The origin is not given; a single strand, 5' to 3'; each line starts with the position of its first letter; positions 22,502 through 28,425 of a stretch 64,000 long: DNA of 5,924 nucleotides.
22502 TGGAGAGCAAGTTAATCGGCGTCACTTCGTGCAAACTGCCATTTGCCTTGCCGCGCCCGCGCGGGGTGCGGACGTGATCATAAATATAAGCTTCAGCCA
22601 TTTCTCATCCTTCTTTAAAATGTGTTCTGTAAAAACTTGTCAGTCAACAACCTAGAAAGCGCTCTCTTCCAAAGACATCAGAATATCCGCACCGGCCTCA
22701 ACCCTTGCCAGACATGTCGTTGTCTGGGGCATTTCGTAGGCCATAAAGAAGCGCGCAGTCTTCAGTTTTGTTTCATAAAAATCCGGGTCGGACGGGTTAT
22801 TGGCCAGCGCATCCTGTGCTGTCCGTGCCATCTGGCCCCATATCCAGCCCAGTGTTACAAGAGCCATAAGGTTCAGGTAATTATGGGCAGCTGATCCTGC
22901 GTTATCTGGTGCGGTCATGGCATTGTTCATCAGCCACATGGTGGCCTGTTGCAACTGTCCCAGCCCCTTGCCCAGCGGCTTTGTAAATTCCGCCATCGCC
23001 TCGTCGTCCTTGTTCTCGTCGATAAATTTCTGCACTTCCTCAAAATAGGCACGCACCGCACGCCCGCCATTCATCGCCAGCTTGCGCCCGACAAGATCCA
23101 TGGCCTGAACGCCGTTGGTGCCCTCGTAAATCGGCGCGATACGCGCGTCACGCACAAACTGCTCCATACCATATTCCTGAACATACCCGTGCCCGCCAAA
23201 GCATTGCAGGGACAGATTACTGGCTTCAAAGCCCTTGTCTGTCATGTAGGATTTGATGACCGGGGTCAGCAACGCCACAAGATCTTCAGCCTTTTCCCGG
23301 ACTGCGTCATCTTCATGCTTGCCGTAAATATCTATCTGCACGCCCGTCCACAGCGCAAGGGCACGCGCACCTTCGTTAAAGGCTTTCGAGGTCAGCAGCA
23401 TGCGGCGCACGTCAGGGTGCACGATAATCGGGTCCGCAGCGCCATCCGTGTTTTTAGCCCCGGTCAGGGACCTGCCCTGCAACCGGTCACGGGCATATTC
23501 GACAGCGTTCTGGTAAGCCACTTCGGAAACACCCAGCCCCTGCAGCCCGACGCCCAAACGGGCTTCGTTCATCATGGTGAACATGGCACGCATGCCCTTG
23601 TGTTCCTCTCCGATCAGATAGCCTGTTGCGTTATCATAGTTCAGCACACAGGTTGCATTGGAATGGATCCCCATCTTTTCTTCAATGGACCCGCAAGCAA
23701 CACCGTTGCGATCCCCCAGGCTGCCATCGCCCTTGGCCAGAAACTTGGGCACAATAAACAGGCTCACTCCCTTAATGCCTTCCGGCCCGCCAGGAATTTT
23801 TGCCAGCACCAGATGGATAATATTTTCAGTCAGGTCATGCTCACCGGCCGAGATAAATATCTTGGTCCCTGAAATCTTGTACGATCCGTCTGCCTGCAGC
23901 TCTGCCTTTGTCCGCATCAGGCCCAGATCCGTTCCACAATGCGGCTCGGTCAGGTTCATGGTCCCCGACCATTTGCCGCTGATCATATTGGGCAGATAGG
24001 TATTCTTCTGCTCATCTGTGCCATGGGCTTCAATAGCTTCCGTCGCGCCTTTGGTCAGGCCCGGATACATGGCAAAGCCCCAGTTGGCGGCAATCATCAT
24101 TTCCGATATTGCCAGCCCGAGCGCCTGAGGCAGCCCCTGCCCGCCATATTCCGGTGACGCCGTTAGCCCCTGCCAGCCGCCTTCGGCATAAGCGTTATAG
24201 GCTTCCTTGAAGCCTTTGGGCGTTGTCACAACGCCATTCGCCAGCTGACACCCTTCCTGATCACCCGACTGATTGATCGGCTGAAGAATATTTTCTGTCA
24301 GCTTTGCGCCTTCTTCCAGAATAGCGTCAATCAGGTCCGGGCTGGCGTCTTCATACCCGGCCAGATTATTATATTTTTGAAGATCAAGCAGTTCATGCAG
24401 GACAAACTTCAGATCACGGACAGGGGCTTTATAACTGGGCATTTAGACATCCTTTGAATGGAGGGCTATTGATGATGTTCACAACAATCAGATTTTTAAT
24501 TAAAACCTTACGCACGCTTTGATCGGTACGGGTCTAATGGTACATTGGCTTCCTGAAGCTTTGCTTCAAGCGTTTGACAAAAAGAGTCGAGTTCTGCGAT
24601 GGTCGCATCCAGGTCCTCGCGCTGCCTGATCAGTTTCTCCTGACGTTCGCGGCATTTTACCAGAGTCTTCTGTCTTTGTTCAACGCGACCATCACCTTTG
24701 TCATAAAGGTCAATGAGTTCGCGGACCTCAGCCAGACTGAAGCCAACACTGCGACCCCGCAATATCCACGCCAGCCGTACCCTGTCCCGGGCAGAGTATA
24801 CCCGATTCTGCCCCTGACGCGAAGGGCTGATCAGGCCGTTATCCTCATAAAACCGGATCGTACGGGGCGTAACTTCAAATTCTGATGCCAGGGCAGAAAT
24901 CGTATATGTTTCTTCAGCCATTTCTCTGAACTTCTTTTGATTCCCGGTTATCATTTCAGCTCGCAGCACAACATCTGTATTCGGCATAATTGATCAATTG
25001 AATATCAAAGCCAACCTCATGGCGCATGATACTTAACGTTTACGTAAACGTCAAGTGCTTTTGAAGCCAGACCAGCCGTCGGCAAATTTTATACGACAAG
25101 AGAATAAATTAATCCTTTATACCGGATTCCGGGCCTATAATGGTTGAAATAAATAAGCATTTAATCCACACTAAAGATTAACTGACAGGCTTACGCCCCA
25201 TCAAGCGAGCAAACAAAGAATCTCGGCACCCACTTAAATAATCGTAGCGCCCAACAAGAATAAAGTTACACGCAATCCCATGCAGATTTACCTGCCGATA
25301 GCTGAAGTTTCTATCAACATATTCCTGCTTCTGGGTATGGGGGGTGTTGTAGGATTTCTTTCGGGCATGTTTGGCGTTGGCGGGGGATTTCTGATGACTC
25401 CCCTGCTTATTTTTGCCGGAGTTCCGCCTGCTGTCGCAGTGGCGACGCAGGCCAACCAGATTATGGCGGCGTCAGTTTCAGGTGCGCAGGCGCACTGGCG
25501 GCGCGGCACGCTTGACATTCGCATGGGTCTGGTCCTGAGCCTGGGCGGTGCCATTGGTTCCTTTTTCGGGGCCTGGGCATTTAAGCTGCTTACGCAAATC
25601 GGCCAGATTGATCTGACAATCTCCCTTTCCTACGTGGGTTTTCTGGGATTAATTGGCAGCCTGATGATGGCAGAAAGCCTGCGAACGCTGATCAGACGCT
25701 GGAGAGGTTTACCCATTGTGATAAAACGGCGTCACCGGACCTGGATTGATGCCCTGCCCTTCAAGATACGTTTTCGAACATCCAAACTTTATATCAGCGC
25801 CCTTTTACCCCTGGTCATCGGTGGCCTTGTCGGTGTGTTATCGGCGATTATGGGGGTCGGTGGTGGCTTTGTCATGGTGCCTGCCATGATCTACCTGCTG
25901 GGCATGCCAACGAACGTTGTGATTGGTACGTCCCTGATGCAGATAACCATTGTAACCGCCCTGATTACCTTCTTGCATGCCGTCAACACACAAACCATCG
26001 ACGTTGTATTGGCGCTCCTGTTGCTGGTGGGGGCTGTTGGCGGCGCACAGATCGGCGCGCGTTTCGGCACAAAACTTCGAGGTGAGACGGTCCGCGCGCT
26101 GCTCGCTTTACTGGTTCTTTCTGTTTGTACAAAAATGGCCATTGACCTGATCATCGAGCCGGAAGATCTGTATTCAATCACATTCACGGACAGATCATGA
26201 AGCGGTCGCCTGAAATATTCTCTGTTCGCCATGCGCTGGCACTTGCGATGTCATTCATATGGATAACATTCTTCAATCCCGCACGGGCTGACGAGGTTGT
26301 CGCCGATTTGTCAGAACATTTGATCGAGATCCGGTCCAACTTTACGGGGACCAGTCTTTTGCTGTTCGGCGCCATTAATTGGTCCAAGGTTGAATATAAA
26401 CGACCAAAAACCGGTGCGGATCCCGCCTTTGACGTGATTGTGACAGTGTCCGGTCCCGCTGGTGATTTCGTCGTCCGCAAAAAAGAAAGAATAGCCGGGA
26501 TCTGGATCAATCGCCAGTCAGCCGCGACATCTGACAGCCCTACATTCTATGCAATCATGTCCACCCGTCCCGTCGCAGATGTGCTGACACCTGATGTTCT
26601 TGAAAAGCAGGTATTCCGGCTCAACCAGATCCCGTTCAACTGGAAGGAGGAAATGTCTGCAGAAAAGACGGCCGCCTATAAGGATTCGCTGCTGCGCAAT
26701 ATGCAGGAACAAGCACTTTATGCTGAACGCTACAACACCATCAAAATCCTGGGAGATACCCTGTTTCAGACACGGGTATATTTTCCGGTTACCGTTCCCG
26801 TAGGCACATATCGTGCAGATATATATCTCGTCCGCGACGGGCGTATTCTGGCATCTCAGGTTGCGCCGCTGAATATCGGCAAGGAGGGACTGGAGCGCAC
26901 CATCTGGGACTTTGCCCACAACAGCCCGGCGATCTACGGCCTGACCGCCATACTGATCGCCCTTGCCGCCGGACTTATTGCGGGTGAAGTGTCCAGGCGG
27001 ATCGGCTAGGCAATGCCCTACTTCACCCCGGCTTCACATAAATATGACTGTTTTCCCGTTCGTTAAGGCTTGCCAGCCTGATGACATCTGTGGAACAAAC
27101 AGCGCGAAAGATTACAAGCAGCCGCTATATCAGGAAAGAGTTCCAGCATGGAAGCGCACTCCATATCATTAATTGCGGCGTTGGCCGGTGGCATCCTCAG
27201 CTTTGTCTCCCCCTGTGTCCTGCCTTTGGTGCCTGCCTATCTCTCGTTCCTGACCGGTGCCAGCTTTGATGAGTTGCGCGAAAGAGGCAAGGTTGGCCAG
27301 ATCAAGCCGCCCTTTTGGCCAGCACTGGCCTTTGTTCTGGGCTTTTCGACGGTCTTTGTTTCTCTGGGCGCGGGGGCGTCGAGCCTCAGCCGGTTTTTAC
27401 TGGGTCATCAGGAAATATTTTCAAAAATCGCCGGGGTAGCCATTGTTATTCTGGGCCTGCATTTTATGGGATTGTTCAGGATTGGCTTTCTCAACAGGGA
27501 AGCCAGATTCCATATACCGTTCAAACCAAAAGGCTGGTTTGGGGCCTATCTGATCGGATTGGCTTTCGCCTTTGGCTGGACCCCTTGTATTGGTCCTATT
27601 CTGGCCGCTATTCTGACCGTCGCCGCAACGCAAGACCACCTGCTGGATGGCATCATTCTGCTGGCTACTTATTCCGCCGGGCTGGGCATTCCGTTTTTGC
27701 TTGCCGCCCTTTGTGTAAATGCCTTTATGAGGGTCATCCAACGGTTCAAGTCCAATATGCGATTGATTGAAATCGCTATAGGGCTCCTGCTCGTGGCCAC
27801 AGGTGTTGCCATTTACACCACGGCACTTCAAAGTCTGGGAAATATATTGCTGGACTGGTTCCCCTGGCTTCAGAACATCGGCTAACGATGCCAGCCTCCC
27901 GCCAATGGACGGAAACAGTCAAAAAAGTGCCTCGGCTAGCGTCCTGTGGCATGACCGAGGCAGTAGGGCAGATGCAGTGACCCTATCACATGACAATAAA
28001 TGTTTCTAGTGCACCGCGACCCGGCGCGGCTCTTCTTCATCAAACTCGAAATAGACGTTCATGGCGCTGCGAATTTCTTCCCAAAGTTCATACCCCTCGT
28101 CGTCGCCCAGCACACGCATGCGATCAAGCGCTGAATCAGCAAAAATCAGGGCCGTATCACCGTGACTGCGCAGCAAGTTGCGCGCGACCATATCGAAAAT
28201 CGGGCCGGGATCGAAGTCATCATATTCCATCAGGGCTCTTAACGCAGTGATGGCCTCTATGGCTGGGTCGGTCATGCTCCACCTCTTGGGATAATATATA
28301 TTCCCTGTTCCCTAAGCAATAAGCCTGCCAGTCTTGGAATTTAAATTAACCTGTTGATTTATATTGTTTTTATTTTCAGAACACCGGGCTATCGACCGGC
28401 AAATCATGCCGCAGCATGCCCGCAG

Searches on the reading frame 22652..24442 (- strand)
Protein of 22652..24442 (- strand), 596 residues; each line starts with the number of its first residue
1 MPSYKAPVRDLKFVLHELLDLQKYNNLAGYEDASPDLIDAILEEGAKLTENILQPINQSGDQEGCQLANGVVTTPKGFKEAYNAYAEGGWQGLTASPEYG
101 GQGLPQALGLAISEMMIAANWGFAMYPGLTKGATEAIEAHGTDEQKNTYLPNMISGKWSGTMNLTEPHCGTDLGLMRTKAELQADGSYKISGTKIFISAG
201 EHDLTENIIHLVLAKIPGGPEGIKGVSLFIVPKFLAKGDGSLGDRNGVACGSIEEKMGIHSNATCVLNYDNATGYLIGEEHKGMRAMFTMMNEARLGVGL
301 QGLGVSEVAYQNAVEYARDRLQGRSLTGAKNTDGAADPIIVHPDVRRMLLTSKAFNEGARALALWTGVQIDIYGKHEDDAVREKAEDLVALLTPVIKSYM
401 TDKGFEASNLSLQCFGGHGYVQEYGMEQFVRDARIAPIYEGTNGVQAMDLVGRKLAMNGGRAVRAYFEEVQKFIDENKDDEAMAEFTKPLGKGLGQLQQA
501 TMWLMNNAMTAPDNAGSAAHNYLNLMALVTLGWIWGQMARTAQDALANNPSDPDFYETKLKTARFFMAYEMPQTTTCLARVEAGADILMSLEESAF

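Call 19: search_protein_families(library=pfam, proteins=[window:22652-24442:-], max_evalue=0.0001)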
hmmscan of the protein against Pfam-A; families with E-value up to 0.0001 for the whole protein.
window:22652-24442:- (596 aa): 6 families
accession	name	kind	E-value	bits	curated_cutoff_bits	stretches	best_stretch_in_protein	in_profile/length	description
PF12806.12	Acyl-CoA_dh_C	-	3.7e-38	130.9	30.3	1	467-591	2-123/124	Acetyl-CoA dehydrogenase C-terminal like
PF00441.29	Acyl-CoA_dh_1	-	6.3e-20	72.3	22.4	1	282-450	2-145/150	Acyl-CoA dehydrogenase, C-terminal domain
PF02771.21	Acyl-CoA_dh_N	-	3.9e-13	50.2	22.9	1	79-157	34-113/113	Acyl-CoA dehydrogenase, N-terminal domain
PF02770.24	Acyl-CoA_dh_M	-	8.3e-12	45.6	33.3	1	162-271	2-96/97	Acyl-CoA dehydrogenase, middle domain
PF22924.1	ACOX_C_alpha1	-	2.8e-07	30.9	27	1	291-445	4-159/169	Acyl-CoA oxidase, C-alpha1 domain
PF08028.16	Acyl-CoA_dh_2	-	4.7e-05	24.1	22.7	0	297-443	2-133/134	Acyl-CoA dehydrogenase, C-terminal domain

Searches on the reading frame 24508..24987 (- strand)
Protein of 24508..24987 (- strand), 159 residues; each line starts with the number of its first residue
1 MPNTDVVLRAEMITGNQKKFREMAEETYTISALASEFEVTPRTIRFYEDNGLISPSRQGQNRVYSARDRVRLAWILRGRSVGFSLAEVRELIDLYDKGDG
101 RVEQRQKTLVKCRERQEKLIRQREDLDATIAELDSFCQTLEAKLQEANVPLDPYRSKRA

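Call 19: search_protein_families(library=pfam, proteins=[window:24508-24987:-], max_evalue=0.0001)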
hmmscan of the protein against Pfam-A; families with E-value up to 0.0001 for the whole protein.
window:24508-24987:- (159 aa): 3 families
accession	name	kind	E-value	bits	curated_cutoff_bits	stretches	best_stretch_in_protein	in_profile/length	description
PF13411.12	MerR_1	-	1.4e-16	60.8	21.6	1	28-93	1-67/69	MerR HTH family regulatory protein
PF09278.17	MerR-DNA-bind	-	7.2e-15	55.8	25.4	1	70-135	2-64/65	MerR, DNA binding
PF00376.29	MerR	-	1.9e-09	37.6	28.2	1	29-64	1-38/38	MerR family regulatory protein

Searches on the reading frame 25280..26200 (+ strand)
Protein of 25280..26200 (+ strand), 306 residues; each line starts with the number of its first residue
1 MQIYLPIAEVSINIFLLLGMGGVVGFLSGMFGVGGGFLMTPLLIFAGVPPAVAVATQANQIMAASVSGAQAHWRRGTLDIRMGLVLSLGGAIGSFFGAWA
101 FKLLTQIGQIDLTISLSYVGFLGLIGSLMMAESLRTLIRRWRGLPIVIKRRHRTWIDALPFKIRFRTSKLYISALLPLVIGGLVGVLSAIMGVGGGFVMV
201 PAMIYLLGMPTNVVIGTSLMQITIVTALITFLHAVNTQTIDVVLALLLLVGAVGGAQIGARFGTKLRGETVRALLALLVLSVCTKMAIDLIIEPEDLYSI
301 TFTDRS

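Call 19: search_protein_families(library=pfam, proteins=[window:25280-26200:+], max_evalue=0.0001)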
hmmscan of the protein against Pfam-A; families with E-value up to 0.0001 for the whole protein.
window:25280-26200:+ (306 aa): 1 family
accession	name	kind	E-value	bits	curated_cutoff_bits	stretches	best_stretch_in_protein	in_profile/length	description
PF01925.25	TauE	-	1.5e-49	169.3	32.6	1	18-286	2-237/237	Sulfite exporter TauE/SafE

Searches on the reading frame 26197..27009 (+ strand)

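Call 19: search_protein_families(library=pfam, proteins=[window:26197-27009:+], max_evalue=0.0001)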
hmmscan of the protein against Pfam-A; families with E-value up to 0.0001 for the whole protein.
window:26197-27009:+ (270 aa): 1 family
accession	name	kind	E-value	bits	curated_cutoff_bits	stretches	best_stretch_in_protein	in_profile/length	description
PF09608.15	Alph_Pro_TM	-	4.2e-71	239.8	24.5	1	33-268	1-227/227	Putative transmembrane protein (Alph_Pro_TM)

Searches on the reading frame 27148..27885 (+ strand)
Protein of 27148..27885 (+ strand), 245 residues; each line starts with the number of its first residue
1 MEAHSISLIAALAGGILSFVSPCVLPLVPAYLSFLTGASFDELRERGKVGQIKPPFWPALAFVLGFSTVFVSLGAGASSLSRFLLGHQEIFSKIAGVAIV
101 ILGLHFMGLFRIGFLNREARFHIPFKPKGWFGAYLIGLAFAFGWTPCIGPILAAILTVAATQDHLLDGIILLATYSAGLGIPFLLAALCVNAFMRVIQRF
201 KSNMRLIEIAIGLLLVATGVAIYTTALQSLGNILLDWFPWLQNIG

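Call 7: search_protein_families(library=pfam, proteins=[window:27148-27885:+], max_evalue=0.01)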
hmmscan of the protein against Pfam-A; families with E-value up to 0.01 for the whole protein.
window:27148-27885:+ (245 aa): 1 family
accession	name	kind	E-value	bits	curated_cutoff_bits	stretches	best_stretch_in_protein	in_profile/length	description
PF02683.22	DsbD_TM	-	8.7e-13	48.5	27.1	1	8-222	5-214/219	Cytochrome C biogenesis protein transmembrane domain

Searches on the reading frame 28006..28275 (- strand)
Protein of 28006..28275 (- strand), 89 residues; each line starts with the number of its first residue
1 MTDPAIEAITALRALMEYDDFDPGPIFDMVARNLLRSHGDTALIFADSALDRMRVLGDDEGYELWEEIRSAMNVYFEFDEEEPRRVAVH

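Call 60: search_protein_families(library=ncbifam, proteins=[window:28006-28275:-], max_evalue=0.001)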
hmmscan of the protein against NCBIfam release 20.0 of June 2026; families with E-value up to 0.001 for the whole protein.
window:28006-28275:- (89 aa): 0 families
